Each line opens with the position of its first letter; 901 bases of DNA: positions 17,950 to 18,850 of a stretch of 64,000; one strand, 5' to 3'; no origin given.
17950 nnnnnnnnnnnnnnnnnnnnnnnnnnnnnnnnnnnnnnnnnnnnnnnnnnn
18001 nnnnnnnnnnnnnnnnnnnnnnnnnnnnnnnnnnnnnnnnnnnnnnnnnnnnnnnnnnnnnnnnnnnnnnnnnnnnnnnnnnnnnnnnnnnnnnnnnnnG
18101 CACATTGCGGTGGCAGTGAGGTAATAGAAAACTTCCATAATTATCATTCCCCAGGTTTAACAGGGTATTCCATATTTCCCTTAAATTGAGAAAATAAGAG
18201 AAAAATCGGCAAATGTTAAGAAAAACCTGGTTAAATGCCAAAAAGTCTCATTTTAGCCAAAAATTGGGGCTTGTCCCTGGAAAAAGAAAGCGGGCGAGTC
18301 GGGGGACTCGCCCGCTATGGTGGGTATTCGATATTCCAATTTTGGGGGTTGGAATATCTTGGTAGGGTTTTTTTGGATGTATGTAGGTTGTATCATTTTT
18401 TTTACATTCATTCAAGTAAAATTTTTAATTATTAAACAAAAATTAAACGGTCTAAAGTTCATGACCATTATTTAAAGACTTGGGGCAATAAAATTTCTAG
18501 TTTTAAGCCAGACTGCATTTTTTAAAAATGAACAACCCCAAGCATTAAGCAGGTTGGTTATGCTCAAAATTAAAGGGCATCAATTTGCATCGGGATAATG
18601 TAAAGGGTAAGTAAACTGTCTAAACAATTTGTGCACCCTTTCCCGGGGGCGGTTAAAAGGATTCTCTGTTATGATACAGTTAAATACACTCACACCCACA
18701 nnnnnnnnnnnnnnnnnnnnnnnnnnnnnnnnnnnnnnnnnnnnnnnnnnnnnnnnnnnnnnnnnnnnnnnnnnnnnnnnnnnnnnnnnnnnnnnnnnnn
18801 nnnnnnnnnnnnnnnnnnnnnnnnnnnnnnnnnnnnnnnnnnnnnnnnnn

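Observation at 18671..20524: NtrC-architecture regulator with a dead sigma-54 activation module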

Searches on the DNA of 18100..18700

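Call 51: search_rna_families(source=window, start=18100, end=18700, threshold=evalue, max_evalue=1)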
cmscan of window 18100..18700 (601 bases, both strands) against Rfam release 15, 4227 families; matches with E-value up to 1: 2.
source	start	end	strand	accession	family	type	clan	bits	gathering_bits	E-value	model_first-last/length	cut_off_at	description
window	18238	18313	-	RF02126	GHRLOS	Gene; lncRNA;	-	14.3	48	0.55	1-70/70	no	Ghrelin opposite strand RNA conserved region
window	18284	18359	-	RF02763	IsrM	Gene; sRNA;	-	13.4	376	0.2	1-329/329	no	IsrM sRNA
